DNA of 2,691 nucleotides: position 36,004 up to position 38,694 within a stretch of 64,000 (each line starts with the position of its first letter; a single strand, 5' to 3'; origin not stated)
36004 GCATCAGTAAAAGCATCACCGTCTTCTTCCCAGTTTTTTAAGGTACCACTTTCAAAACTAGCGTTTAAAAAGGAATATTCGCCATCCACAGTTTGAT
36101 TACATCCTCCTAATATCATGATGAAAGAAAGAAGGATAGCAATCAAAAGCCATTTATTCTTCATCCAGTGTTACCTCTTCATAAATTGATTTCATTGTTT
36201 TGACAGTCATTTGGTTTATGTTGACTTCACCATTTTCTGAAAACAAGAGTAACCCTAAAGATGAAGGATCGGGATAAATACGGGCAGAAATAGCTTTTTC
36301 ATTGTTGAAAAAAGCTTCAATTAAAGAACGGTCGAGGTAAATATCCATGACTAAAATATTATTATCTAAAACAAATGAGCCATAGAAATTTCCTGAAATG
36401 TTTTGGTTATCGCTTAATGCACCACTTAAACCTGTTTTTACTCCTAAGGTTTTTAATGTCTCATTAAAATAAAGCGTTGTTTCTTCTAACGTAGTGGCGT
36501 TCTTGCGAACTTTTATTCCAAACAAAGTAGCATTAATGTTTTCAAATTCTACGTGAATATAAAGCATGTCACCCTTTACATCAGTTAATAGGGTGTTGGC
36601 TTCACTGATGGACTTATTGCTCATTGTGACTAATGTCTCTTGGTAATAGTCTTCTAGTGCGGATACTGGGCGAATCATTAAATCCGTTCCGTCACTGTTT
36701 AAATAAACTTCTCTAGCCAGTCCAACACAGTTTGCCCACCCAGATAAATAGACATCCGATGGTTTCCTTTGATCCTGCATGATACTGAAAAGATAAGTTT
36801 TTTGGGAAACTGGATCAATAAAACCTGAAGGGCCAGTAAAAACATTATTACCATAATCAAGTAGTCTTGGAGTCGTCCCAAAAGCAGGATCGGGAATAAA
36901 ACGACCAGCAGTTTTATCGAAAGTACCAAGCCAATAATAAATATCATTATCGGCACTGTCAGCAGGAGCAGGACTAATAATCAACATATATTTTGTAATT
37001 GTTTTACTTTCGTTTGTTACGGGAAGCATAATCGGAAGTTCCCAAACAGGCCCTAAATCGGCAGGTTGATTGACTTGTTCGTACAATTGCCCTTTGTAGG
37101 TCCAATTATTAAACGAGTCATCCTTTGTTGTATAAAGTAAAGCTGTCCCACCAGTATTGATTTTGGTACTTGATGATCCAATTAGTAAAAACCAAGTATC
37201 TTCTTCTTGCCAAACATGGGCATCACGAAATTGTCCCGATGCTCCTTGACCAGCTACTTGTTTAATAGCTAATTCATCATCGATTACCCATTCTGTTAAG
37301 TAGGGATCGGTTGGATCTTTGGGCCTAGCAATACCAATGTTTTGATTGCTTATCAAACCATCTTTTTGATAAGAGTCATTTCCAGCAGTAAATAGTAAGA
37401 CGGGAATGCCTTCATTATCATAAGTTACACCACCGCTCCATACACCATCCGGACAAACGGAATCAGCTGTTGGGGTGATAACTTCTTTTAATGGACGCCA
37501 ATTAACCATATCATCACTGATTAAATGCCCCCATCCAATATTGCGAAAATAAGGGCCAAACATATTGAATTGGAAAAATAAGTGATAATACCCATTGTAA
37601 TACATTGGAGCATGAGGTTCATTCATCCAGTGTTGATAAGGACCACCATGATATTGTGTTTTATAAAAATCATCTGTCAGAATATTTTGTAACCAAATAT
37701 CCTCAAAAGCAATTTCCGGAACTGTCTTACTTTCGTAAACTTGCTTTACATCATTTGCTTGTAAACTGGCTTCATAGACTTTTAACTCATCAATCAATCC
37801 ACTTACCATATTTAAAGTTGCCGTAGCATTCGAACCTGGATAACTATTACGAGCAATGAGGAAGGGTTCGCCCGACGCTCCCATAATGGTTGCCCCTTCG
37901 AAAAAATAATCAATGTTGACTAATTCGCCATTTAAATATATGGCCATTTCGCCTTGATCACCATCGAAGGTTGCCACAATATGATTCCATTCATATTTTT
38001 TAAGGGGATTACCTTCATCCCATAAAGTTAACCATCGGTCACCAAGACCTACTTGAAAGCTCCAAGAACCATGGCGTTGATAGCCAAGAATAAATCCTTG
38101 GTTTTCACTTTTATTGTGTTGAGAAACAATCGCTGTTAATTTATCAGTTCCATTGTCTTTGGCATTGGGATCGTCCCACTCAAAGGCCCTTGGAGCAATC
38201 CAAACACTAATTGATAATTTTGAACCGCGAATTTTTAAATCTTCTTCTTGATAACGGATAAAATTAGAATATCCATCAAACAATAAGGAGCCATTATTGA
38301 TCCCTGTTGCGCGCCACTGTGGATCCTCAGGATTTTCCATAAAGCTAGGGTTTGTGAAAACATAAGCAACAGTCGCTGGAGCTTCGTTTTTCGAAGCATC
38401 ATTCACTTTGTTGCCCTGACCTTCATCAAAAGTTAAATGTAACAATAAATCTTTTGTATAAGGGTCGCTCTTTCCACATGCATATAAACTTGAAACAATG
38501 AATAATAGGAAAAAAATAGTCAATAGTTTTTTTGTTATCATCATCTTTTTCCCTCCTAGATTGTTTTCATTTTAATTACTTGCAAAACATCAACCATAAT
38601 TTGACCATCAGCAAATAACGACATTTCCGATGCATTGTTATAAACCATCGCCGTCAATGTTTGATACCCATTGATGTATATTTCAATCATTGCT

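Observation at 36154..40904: Two paralogous GH32-like lipoproteins with Glu replacing the canonical nucleophile Asp (WMNEPHA instead of WMNDPNG)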

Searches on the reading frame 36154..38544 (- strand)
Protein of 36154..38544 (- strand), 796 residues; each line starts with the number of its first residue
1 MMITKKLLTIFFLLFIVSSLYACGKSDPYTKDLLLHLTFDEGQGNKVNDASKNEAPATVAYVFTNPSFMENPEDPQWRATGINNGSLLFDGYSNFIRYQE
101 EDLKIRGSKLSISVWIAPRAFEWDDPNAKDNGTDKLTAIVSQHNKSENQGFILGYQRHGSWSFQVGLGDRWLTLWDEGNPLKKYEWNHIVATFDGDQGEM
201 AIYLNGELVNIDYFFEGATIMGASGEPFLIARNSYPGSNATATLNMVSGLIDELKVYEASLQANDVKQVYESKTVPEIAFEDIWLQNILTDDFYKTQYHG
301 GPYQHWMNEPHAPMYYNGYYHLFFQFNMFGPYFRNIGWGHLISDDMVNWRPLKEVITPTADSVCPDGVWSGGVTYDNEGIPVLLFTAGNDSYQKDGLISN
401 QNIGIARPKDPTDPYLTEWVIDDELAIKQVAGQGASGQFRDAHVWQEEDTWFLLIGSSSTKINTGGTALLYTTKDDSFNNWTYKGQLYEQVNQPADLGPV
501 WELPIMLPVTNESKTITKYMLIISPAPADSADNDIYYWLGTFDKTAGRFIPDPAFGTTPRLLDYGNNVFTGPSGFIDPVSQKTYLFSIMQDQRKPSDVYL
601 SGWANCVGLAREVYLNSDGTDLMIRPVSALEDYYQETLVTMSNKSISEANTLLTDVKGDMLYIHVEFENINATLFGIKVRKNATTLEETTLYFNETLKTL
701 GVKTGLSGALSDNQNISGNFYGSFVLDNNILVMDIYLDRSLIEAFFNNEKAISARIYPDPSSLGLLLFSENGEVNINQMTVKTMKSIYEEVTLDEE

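Call 7: search_protein_families(library=pfam, proteins=[window:36154-38544:-], max_evalue=0.01)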
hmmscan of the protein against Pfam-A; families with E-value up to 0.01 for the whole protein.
window:36154-38544:- (796 aa): 3 families
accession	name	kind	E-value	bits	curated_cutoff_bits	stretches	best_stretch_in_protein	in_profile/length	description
PF00251.26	Glyco_hydro_32N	-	3.7e-54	184.8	22.1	1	299-626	1-307/307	Glycosyl hydrolases family 32 N-terminal domain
PF08244.19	Glyco_hydro_32C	-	3.2e-22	79.7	21.9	1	642-782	15-157/158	Glycosyl hydrolases family 32 C terminal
PF13385.13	Laminin_G_3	-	6.1e-18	65.9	27.6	1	104-266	13-150/151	Concanavalin A-like lectin/glucanases superfamily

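Call 8: search_solved_structures(query=window:36154-38544:-, max_evalue=0.01, show_alignments=3)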
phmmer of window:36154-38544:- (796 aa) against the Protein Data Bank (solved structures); distinct sequences matched with E-value up to 0.01: 28.
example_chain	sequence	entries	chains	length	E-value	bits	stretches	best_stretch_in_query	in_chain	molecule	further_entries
2ac1_A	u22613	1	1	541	1.2e-41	145.8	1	293-650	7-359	invertase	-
2qqu_A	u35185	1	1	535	1.6e-41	145.4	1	294-650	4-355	Beta-fructofuranosidase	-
2xqr_A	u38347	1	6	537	1.7e-41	145.3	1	294-650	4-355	BETA-FRUCTOFURANOSIDASE, INSOLUBLE ISOENZYME CWINV1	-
2qqw_A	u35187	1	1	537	3.6e-41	144.2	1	294-650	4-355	Beta-fructofuranosidase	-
2oxb_A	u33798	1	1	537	4.1e-41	144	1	294-650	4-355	Beta-fructofuranosidase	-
2qqv_A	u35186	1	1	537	1e-40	142.7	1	294-650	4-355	Beta-fructofuranosidase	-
1st8_A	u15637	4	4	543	4.4e-37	130.7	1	293-652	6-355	fructan 1-exohydrolase IIa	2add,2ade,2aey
2aez_A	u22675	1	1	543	1.1e-36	129.3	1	293-652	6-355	fructan 1-exohydrolase IIa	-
7vco_A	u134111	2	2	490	1.1e-33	119.4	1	294-784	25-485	Sucrose-6-phosphate hydrolase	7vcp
6num_A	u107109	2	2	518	1.8e-31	112.1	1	297-787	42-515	Beta-fructofuranosidase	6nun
3ugf_A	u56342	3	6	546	2.1e-31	111.9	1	293-633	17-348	Sucrose:(Sucrose/fructan) 6-fructosyltransferase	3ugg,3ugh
3pig_A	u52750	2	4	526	1.4e-27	99.2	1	296-790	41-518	Beta-fructofuranosidase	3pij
1y4w_A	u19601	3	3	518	1.9e-27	98.8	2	291-351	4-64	exo-inulinase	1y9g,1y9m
3rwk_X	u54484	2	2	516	1.7e-25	92.3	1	292-783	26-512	Inulinase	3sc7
1w2t_A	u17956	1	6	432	1.1e-23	86.3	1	294-760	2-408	BETA FRUCTOSIDASE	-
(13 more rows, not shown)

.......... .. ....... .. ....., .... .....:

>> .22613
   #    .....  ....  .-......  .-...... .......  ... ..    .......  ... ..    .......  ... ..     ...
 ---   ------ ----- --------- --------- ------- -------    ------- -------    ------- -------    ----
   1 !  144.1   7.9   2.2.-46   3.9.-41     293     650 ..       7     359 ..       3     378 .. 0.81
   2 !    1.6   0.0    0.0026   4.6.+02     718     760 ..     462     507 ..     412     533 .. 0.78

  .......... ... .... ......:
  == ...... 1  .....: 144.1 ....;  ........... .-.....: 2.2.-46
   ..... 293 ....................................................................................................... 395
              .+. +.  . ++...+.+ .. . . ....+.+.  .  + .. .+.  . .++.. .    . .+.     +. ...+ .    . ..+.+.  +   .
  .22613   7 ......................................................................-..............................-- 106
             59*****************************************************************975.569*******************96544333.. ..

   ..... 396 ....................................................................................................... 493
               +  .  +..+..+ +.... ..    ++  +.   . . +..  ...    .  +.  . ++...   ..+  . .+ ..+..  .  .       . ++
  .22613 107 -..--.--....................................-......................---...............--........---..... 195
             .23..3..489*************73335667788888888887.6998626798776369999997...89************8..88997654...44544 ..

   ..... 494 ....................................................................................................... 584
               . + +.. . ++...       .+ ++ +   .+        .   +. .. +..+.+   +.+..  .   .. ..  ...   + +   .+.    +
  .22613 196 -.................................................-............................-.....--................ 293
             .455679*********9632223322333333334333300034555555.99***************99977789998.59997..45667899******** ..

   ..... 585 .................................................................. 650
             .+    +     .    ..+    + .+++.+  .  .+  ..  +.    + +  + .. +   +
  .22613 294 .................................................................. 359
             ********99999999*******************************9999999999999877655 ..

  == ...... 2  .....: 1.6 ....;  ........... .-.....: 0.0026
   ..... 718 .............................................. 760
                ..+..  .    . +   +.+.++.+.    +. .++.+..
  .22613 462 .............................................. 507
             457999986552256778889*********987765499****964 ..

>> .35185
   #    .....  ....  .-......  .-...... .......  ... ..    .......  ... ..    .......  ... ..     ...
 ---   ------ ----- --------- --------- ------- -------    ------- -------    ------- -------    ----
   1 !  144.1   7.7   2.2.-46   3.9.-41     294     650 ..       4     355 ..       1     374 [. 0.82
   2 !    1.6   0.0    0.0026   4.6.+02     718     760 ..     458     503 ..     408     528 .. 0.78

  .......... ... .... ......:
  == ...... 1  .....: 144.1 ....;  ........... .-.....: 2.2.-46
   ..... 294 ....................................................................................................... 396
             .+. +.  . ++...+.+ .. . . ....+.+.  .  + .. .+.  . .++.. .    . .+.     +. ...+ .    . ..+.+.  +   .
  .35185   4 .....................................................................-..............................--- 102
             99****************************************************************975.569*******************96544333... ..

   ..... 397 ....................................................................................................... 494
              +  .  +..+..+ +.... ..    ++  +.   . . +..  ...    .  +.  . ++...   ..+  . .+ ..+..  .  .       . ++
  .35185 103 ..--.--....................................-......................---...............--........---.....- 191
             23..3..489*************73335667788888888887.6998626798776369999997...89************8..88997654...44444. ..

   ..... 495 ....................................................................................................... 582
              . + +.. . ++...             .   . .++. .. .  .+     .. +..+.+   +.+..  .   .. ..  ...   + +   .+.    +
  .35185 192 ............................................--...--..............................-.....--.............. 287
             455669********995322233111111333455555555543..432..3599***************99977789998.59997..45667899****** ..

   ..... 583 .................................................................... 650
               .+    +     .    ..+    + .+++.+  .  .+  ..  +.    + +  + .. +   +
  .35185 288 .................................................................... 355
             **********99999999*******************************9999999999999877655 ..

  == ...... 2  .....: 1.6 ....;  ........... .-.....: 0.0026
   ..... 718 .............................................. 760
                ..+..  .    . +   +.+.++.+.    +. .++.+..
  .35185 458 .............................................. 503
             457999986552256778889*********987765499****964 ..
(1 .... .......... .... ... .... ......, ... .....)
